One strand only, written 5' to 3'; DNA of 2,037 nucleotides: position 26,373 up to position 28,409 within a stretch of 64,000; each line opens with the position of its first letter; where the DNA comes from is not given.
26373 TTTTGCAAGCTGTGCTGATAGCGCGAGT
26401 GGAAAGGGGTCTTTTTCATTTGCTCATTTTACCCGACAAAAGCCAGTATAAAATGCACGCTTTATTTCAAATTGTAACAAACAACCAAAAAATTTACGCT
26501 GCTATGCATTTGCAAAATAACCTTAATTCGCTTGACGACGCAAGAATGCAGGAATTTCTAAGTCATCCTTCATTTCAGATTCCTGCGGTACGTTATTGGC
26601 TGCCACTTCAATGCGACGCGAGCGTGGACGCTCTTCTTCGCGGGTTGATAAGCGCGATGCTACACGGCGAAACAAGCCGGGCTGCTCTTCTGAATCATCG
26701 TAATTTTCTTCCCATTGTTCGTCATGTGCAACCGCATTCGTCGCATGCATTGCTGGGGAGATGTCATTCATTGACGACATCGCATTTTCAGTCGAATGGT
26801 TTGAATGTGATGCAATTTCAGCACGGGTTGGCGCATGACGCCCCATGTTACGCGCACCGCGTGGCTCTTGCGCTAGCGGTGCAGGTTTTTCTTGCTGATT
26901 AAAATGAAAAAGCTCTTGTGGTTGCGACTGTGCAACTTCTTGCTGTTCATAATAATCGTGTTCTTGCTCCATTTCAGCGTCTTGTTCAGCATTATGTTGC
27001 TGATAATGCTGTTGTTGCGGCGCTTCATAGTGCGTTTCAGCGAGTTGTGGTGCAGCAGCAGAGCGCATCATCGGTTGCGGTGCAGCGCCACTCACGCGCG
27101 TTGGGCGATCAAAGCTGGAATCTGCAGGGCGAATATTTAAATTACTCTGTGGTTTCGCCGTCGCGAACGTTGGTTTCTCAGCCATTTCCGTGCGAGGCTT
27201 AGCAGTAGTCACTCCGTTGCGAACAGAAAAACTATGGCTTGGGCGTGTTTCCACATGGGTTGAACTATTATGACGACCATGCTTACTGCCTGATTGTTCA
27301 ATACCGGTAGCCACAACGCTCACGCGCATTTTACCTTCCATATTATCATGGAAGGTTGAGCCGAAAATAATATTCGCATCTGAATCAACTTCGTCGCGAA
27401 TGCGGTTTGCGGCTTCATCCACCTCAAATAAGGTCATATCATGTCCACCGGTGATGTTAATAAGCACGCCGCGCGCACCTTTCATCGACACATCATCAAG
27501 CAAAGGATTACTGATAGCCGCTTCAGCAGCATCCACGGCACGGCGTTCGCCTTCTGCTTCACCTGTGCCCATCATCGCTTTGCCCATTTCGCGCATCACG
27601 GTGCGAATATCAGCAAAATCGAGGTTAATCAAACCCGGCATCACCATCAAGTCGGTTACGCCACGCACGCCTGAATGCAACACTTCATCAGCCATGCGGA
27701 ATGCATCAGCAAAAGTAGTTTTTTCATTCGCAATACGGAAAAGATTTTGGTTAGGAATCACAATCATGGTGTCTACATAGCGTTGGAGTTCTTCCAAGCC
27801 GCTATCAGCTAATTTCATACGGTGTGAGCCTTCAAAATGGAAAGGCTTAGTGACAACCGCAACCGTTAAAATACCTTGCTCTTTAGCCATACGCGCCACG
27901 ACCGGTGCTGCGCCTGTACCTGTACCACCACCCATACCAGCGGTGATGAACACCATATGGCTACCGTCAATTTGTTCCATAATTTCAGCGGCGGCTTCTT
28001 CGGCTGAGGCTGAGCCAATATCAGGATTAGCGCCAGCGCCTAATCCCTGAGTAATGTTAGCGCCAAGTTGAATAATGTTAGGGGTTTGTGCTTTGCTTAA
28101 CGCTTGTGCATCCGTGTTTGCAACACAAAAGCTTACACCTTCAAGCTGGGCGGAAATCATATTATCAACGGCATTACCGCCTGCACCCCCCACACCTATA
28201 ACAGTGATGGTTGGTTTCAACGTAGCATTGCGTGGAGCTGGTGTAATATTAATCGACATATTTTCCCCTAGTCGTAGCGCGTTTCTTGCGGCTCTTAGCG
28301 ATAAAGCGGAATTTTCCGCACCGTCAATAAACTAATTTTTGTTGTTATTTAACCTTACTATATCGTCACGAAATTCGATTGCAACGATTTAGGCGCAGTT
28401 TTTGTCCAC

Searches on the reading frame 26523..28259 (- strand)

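Call 26: search_protein_families(library=ncbifam, proteins=[window:26523-28259:-], max_evalue=1e-10)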
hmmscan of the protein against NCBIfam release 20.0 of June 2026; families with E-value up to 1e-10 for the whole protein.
window:26523-28259:- (578 aa): 1 family
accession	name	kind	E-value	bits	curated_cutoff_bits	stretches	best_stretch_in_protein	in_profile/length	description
TIGR00065.1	ftsZ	equivalog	1.2e-124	416.3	295.2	1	15-338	17-342/353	cell division protein FtsZ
